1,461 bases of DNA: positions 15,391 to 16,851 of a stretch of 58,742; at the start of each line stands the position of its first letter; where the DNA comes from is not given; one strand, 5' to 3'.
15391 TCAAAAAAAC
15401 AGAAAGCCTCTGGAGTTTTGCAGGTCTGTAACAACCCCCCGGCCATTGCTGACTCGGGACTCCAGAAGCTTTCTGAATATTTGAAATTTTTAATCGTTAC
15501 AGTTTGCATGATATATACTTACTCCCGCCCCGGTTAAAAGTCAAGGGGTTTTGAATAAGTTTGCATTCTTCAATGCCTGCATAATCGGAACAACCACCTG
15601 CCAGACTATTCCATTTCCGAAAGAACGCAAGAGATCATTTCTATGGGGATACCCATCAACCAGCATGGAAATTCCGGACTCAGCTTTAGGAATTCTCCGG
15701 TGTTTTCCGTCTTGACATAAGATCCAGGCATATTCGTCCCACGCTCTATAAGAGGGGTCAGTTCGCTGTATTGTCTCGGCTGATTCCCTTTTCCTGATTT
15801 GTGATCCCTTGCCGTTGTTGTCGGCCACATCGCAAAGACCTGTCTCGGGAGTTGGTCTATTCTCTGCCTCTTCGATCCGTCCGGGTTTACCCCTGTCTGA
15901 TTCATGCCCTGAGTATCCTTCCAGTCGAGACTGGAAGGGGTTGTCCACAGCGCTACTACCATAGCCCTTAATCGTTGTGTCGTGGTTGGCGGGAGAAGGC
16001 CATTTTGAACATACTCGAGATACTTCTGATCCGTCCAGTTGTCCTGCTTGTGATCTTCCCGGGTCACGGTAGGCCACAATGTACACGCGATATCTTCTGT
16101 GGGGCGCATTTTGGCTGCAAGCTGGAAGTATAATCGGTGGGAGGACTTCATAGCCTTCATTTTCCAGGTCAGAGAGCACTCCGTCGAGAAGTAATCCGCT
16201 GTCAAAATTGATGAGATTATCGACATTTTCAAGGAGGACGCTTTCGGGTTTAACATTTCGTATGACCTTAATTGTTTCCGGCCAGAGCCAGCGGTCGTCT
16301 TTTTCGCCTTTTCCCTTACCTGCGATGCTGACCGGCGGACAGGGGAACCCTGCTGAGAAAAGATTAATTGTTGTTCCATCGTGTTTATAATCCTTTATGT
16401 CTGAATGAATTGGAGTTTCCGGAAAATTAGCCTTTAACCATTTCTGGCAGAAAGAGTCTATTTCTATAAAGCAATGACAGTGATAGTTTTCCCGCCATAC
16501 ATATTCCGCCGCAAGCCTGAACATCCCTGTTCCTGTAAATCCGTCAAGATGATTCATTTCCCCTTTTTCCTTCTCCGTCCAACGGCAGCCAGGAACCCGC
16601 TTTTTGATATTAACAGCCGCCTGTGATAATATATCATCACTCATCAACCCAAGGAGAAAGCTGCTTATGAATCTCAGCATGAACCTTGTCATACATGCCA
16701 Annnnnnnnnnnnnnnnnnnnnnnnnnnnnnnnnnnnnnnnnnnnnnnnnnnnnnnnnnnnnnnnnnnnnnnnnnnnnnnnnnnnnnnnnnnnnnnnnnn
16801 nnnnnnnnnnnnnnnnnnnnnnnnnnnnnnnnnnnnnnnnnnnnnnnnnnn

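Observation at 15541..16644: C5-methyltransferase gene is open in two same-strand frames, with methyltransferase-like peptides alternating between them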

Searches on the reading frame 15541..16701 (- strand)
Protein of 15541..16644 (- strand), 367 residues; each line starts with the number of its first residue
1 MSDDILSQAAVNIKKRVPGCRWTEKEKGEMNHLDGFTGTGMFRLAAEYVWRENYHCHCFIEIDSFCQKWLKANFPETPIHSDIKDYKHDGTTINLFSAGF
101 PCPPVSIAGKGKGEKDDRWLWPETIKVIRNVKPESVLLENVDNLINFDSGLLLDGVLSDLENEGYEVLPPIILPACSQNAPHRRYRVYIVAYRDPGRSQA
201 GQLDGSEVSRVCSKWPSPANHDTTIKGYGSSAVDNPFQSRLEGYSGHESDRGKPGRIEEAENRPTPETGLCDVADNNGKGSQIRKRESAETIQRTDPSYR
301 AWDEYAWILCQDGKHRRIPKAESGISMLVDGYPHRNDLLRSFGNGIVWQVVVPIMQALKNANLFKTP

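Call 3: search_protein_families(library=pfam, proteins=[window:15541-16644:-, window:15541-16701:-], max_evalue=1)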
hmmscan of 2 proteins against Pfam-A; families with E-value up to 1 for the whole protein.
window:15541-16644:- (367 aa): 1 family
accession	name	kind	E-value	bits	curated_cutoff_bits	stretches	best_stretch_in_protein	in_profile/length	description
PF00145.23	DNA_methylase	-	5e-36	125.2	22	1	31-287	2-251/324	C-5 cytosine-specific DNA methylase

window:15541-16701:- (386 aa): 1 family
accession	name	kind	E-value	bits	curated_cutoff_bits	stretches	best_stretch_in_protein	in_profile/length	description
PF00145.23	DNA_methylase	-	5.9e-36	124.9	22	1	50-306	2-251/324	C-5 cytosine-specific DNA methylase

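Call 4: search_protein_families(library=phrogs, proteins=[window:15541-16644:-], max_evalue=1)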
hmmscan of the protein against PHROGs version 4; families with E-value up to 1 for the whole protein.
window:15541-16644:- (367 aa): 6 families
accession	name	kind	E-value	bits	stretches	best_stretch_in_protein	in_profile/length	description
phrog_363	-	other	6.3e-58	197.4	1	23-362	47-316/327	DNA methyltransferase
phrog_116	-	other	3.4e-41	142.4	1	25-360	203-491/779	DNA methyltransferase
phrog_32758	-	other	1.3e-07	32.4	1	153-201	5-52/154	DNA methyltransferase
phrog_5999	-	other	0.0049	17.9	1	32-114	5-90/109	DNA methyltransferase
phrog_29583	-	other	0.01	15.6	0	76-146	60-133/468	DNA methyltransferase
phrog_22323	-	unknown function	0.23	12.2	0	246-303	193-251/262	-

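Call 25: find_related_loci(query=window:15541-16644:-, collection=viral_contigs, flank=1500)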
Query window:15541-16644:- (367 aa) in viral_contigs; peptide patterns used: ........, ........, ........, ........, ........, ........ (x = any residue, [..] = any of these).
218 stretches matched a pattern; 214 encode a relative of the query (tblastn E <= 1e-3); the best 80 are kept; 80 distinct loci.
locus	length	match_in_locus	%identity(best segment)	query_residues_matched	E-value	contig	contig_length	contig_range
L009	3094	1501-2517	36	30-364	2e-51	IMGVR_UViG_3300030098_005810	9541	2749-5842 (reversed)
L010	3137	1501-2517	36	30-364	1e-49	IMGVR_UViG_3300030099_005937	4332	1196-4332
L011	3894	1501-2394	35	25-361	2e-49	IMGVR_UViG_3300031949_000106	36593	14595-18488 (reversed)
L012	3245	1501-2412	34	30-362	3e-47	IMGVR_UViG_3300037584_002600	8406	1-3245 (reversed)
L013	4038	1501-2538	34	30-361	1e-46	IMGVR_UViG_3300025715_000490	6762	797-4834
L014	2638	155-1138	34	29-359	4e-46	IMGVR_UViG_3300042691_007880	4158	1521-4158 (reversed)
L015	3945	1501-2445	31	30-361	7e-46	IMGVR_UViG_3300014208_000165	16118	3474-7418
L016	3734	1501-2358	32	30-358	9e-46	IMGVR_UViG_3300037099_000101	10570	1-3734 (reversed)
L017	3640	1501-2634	32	30-361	1e-45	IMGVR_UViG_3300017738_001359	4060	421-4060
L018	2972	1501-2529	34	30-363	2e-45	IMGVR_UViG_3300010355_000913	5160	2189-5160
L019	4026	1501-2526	32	30-361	3e-45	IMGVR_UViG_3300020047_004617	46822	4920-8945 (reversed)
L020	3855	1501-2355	33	30-358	4e-45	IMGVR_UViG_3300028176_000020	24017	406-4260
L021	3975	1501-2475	32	29-361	2e-45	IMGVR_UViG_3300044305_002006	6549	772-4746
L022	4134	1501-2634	31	30-361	1e-44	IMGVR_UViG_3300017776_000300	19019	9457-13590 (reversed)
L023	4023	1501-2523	34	30-366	7e-45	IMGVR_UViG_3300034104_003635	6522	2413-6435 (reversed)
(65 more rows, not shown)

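Call 38: search_protein_families(library=pfam, proteins=[window:15541-16644:-], max_evalue=1)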
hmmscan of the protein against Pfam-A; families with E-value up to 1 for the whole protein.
window:15541-16644:- (367 aa): 1 family
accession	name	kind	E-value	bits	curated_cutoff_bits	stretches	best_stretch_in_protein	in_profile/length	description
PF00145.23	DNA_methylase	-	5e-36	125.2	22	1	31-287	2-251/324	C-5 cytosine-specific DNA methylase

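Call 39: search_protein_families(library=ncbifam, proteins=[window:15541-16644:-], max_evalue=1)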
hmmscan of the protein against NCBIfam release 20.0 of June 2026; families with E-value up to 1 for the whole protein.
window:15541-16644:- (367 aa): 2 families
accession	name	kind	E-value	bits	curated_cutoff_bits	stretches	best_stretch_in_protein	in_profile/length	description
TIGR00675.1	dcm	superfamily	4.2e-30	105.5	100.65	1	35-357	4-328/329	DNA (cytosine-5-)-methyltransferase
NF007772.0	PRK10458.1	subfamily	3.9e-05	22.4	710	1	95-167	172-254/472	DNA cytosine methylase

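Call 76: search_solved_structures(query=window:15541-16644:-, max_evalue=0.001, show_alignments=3)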
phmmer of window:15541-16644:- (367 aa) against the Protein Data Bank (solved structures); distinct sequences matched with E-value up to 0.001: 13.
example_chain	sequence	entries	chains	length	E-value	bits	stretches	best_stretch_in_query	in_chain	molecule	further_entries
10mh_A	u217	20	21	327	4.3e-18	68.5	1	27-195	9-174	PROTEIN (CYTOSINE-SPECIFIC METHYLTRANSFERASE HHAI) | HaeIII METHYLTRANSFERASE | Modification methylase HhaI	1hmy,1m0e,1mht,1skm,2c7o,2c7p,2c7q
2i9k_A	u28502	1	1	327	5.9e-18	68.1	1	27-195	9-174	Modification methylase HhaI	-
1svu_A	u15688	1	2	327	6.5e-18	67.9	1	27-195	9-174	Modification methylase HhaI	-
1fjx_A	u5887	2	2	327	6.6e-18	67.9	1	27-195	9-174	HHAI DNA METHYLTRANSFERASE | MODIFICATION METHYLASE HHAI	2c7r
2uyh_A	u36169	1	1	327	9.7e-18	67.3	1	27-195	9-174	MODIFICATION METHYLASE HHAI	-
2zcj_A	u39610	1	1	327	1.1e-17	67.1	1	27-195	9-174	Modification methylase HhaI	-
2uyc_A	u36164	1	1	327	2.1e-17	66.2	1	27-195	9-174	MODIFICATION METHYLASE HHAI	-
2uz4_A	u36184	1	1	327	2.1e-17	66.2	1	27-195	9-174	MODIFICATION METHYLASE HHAI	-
2z6q_A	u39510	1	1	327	2.9e-17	65.8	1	27-195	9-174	Modification methylase HhaI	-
2z6u_A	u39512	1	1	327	2.9e-17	65.8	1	27-195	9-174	Modification methylase HhaI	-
2z6a_A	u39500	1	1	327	7.7e-17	64.4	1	27-195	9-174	Modification methylase HhaI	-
1dct_A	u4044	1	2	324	0.00017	23.7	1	32-193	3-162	PROTEIN (MODIFICATION METHYLASE HAEIII)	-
3g7u_A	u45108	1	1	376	0.00051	22.2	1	30-193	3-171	Cytosine-specific methyltransferase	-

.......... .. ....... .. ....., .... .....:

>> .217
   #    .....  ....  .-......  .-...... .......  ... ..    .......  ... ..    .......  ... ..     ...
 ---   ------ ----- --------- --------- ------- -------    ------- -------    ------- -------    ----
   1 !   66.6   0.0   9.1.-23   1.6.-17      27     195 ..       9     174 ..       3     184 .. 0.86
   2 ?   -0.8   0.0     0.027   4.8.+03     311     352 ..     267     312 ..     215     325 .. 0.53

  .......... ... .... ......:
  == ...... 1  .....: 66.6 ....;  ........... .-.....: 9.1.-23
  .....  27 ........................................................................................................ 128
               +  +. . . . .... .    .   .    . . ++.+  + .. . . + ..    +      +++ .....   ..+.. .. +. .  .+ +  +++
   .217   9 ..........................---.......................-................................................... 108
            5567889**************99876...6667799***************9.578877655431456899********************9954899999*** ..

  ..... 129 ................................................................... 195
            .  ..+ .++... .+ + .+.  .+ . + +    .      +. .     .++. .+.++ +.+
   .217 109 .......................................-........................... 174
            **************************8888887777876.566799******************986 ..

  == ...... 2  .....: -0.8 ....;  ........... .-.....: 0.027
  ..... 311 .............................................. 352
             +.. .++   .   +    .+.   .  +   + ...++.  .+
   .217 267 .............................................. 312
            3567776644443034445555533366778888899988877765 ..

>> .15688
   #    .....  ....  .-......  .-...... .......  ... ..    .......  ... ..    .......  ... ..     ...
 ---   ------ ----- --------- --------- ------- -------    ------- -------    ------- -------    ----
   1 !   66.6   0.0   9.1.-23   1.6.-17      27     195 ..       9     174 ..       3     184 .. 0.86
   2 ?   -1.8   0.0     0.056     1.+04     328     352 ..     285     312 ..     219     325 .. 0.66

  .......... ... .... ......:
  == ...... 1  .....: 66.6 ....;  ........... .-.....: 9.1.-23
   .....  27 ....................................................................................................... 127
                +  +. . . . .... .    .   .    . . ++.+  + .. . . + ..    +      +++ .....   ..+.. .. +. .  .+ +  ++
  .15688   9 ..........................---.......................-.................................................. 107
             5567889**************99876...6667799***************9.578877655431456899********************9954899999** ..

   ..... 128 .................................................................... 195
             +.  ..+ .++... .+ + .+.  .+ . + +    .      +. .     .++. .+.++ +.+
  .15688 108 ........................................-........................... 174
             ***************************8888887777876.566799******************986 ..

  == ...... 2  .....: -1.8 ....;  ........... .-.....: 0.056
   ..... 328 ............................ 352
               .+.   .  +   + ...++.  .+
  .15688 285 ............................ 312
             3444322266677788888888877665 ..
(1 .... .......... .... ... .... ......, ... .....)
